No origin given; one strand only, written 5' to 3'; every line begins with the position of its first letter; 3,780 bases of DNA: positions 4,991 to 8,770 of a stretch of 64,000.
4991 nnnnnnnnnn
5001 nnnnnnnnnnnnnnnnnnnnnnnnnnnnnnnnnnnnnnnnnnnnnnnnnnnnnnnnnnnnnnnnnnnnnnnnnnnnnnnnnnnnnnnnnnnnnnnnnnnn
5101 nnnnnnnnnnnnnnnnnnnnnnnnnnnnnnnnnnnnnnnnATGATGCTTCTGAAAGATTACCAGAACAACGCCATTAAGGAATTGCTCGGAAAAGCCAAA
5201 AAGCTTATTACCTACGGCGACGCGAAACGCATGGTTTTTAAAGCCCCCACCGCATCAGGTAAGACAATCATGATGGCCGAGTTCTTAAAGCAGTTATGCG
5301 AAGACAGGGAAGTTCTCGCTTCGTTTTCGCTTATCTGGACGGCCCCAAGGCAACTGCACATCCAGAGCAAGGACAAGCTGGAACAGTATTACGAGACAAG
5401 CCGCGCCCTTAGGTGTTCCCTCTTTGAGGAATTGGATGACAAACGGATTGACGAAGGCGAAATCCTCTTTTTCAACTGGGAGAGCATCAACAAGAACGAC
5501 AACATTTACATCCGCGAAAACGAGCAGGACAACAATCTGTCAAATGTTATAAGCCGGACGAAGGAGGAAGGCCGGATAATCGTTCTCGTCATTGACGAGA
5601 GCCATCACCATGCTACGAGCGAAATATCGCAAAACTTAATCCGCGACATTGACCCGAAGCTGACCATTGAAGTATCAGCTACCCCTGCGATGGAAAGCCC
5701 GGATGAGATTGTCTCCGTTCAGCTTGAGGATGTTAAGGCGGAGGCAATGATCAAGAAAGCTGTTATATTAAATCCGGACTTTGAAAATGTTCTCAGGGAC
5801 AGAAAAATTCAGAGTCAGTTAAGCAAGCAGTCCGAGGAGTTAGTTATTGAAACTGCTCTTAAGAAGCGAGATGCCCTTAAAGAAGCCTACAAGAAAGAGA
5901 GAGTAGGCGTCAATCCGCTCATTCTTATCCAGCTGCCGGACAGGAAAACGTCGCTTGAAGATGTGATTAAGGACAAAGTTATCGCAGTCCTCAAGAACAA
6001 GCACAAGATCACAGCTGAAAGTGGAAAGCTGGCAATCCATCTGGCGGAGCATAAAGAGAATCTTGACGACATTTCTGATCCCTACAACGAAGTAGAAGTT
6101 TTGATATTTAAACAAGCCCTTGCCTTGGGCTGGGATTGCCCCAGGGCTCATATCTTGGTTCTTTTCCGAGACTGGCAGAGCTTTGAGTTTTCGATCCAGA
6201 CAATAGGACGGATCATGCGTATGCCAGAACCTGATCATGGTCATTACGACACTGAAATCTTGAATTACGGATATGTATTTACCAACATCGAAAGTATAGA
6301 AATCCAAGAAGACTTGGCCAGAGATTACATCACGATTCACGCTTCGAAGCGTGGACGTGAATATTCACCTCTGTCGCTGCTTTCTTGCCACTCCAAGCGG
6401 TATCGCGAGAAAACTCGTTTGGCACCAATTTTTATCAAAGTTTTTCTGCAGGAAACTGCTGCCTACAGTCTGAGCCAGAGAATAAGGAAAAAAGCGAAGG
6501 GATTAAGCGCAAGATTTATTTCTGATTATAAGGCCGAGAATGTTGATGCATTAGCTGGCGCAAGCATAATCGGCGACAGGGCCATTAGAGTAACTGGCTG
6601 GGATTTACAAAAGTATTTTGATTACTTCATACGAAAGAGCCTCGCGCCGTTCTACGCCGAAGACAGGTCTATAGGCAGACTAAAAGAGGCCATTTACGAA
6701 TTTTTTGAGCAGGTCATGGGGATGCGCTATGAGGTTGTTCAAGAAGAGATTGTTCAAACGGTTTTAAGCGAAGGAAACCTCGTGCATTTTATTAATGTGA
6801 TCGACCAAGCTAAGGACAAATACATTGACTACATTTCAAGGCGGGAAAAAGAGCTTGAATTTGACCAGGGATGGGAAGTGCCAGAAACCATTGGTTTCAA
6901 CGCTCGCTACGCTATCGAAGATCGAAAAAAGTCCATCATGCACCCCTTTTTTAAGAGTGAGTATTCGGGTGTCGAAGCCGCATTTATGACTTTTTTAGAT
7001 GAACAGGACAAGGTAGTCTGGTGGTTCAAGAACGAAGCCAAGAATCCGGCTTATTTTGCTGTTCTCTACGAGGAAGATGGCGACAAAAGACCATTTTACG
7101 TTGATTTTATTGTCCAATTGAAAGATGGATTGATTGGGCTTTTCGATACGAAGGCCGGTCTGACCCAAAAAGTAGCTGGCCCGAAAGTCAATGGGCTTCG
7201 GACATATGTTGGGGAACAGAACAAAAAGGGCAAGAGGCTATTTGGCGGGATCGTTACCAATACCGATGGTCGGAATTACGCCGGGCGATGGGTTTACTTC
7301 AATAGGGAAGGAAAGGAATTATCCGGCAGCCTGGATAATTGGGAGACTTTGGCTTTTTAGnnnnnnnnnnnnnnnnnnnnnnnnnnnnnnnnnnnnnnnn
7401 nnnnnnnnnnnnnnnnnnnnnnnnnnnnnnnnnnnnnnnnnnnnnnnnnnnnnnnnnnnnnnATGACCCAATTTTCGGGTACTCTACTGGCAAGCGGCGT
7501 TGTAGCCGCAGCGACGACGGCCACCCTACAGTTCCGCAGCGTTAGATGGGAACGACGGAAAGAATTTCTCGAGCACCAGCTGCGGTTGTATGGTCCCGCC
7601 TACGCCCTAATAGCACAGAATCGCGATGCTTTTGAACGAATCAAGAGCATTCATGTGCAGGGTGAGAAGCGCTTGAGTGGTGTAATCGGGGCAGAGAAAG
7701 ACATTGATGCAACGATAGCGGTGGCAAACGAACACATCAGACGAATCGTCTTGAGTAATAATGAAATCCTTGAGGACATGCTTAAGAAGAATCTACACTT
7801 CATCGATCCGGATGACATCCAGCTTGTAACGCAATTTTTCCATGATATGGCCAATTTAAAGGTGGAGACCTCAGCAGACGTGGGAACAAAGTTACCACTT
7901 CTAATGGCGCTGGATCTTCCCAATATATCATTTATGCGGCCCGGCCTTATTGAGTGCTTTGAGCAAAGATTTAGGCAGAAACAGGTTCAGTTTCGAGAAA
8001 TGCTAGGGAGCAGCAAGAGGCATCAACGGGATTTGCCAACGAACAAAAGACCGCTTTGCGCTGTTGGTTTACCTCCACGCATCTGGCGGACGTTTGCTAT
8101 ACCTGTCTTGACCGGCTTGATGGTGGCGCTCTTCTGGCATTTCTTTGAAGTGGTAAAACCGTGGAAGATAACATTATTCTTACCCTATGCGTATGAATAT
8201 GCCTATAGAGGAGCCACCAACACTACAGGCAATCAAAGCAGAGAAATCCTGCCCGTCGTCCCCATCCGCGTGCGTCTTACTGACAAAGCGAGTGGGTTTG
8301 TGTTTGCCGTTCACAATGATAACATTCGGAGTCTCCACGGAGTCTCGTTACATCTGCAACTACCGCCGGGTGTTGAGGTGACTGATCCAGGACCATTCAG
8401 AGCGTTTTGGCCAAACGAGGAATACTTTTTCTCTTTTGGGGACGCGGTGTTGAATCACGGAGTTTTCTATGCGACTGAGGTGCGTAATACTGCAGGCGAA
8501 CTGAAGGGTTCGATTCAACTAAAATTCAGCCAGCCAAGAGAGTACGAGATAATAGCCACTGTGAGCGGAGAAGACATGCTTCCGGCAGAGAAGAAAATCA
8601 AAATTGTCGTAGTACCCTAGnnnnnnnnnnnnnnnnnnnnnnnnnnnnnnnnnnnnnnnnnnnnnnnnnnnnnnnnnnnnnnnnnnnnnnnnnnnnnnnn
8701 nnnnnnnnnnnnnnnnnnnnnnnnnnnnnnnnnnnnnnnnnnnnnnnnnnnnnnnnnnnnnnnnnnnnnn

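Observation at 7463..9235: Two unknown membrane proteins, one bracketed by 46-bp hairpin-forming direct repeats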

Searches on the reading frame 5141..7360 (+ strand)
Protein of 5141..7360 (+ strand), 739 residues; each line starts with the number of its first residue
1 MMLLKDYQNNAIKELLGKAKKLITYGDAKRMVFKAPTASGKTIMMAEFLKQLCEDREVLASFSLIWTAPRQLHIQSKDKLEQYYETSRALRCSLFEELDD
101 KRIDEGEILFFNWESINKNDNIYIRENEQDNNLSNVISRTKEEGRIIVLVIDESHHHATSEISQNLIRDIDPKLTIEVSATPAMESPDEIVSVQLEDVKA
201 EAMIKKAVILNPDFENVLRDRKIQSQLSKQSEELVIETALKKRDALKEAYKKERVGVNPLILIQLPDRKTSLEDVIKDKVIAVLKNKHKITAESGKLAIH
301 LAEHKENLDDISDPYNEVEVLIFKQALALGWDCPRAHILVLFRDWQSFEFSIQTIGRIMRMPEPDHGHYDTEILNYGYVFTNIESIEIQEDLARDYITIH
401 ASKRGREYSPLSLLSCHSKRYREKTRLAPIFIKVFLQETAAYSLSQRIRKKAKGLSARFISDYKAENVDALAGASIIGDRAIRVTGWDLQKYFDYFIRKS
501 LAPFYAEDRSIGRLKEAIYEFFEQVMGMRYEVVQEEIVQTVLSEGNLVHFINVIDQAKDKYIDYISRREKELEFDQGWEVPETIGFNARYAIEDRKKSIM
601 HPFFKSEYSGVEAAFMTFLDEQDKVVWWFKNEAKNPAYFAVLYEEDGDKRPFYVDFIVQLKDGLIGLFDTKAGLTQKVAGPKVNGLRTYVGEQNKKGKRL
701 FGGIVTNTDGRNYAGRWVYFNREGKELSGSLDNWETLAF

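Call 9: search_protein_families(library=pfam, proteins=[window:5141-7360:+], max_evalue=0.1)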
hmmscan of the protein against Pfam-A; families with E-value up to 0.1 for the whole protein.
window:5141-7360:+ (739 aa): 6 families
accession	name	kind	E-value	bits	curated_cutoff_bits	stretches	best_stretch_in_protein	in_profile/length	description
PF04851.21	ResIII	-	1.2e-19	71.3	22.5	1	3-183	3-163/164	Type III restriction enzyme, res subunit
PF00270.35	DEAD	-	1.4e-07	31.8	26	1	7-189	3-166/167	DEAD/DEAH box helicase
PF18766.7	SWI2_SNF2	-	3e-05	24.2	26.7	1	7-188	1-161/221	SWI2/SNF2 ATPase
PF00271.37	Helicase_C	-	0.00052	20.7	23.5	1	281-361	31-109/110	Helicase conserved C-terminal domain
PF13401.12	AAA_22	-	0.0062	17.3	27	1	31-166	8-104/130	AAA domain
PF13191.12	AAA_16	-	0.035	15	32.6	1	36-158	32-143/167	AAA ATPase domain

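Call 10: search_protein_families(library=padloc, proteins=[window:5141-7360:+], max_evalue=0.1)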
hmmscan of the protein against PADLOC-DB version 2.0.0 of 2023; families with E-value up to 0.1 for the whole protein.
window:5141-7360:+ (739 aa): 6 families
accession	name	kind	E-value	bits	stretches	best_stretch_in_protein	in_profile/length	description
PDLC03652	REase_III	-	2.1e-16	57.2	1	175-386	202-414/809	Type III restriction enzyme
PDLC03650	REase_III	-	7.2e-13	45.8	1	148-373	227-432/898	Type III restriction enzyme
PDLC03653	REase_III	-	2.6e-10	37.1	1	148-381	262-487/883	Type III restriction enzyme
PDLC02704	PbeA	-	2.9e-09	34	1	4-189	255-425/682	PbeA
PDLC03648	REase_III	-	0.00036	16.8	1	147-363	134-356/871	Type III restriction enzyme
PDLC01628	Cas5f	-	0.032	11.8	1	471-639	126-276/277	CAS-I-F; effector_G5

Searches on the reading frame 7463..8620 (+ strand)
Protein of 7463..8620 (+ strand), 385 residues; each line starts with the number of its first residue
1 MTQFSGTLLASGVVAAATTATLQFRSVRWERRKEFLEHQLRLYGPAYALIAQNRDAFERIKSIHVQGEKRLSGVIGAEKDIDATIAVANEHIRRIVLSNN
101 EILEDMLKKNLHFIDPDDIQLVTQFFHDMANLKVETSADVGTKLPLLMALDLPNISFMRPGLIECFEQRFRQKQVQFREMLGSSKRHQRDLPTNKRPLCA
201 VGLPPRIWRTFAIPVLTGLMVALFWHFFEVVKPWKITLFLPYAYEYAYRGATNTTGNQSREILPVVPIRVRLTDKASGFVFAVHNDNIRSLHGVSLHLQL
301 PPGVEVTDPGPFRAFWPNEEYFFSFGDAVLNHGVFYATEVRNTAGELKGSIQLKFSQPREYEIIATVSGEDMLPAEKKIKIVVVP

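Call 9: search_protein_families(library=pfam, proteins=[window:7463-8620:+], max_evalue=0.1)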
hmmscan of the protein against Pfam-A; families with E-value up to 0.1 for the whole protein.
window:7463-8620:+ (385 aa): 0 families

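Call 10: search_protein_families(library=padloc, proteins=[window:7463-8620:+], max_evalue=0.1)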
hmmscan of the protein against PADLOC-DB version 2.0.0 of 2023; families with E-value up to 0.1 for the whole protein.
window:7463-8620:+ (385 aa): 0 families

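Call 14: find_homologous_proteins(query=window:7463-8620:+, max_evalue=0.01)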
Query window:7463-8620:+ (385 aa): 5 proteins with E <= 0.01 among 7652 candidates.
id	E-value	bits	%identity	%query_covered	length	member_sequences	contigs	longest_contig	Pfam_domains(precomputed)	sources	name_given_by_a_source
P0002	2.5e-258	874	100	100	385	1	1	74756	-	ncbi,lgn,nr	ncbi:MAG: hypothetical protein HY597_05720 [Candidatus Omnitrophica bacterium]|nr:hypothetical prote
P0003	6.9e-120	419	53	99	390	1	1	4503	-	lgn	-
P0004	1.3e-94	335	72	53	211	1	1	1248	-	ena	-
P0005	1.1e-57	214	58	46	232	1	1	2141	-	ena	-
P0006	4.2e-36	143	45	45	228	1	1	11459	-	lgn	-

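Call 17: find_encoding_contigs(protein=P0003, flank=10000)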
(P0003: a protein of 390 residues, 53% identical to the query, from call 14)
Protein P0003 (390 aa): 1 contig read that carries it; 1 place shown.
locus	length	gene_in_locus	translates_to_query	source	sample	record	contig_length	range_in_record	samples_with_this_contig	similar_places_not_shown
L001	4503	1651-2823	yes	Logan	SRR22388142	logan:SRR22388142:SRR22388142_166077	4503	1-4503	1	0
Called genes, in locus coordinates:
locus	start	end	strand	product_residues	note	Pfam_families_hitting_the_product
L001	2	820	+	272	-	?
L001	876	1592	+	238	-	PF12705:PDDEXK_1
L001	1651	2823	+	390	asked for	-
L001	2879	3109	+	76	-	PF04014:MazE_antitoxin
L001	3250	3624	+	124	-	-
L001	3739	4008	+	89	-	PF04014:MazE_antitoxin (weak)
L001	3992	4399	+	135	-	PF01850:PIN (weak), PF13470:PIN_3, PF24109:DUF7384 (weak)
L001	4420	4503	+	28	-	?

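Call 18: find_encoding_contigs(protein=P0006, flank=10000)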
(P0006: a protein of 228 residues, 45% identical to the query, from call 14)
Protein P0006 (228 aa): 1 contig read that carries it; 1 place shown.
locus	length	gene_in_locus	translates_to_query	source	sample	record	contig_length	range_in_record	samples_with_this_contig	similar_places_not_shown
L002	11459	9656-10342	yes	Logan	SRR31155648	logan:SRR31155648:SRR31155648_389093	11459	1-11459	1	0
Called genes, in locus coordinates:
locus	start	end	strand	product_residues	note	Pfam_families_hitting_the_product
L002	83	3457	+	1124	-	PF00176:SNF2-rel_dom, PF00270:DEAD (weak), PF04851:ResIII, PF00271:Helicase_C, PF13020:NOV_C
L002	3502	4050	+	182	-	PF19865:DUF6338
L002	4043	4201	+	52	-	-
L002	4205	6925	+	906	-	PF06634:DUF1156, PF03602:Cons_hypoth95 (faint)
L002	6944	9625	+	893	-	PF04465:DUF499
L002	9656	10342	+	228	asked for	-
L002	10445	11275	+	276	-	-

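Call 27: find_encoding_contigs(protein=P0004, flank=10000)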
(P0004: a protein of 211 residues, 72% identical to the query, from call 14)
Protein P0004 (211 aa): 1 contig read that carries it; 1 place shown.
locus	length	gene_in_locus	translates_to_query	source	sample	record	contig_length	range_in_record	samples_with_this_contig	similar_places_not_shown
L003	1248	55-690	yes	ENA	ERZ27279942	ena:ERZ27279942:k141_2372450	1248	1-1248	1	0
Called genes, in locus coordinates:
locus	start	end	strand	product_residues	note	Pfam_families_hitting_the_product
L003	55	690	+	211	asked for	-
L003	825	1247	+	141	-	?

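Call 28: find_encoding_contigs(protein=P0005, flank=10000)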
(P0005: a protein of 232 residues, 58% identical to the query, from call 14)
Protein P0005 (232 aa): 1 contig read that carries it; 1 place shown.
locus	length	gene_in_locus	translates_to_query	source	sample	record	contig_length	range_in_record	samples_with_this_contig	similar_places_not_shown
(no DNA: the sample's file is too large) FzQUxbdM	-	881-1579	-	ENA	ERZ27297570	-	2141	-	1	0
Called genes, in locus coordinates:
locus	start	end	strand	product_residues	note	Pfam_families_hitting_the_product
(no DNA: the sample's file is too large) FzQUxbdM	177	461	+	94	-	-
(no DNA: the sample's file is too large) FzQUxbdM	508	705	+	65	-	PF10049:DUF2283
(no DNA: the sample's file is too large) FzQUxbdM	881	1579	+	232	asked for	-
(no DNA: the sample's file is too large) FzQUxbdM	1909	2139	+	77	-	?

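Call 72: predict_structure(alignment_id=A2)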
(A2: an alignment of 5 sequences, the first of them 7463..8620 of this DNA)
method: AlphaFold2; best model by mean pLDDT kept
length: 385 residues; sequences in the alignment: 5
mean_pLDDT: 58.4   pTM: 0.35
mean pLDDT of the five models: 58.4, 55.6, 50.8, 49.4, 49.3
residues with pLDDT >= 90: 5; 70-90: 99; 50-70: 170; < 50: 111
segments of 3 or more residues with pLDDT < 50: 1-24, 133-156, 184-202, 225-264
pLDDT, mean of each block of 10 residues (from residue 1): 37 41 56 68 66 62 58 54 58 64 72 68 67 40 34 46 72 75 46 37 51 55 47 28 27 31 56 81 58 75 86 71 66 56 61 88 77 70 84
secondary structure, 60 per line:
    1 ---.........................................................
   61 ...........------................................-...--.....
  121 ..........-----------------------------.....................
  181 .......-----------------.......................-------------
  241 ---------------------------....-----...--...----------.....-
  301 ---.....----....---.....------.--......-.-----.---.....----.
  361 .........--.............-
elements in order: H4-71 H78-109 H116-130 H160-187 H205-227 E268-271 E277-279 E282-284 E295-299 E304-308 E313-316 E320-324 E334-336 E351-355 E360-369 E372-384

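Call 75: search_protein_families(library=ncbifam, proteins=[window:7463-8620:+, P0003, P0006], max_evalue=0.1)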
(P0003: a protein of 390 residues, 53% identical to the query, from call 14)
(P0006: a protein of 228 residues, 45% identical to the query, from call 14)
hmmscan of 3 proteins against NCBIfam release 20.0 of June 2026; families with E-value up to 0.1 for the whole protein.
window:7463-8620:+ (385 aa): 0 families

P0003 (390 aa): 0 families

P0006 (228 aa): 0 families
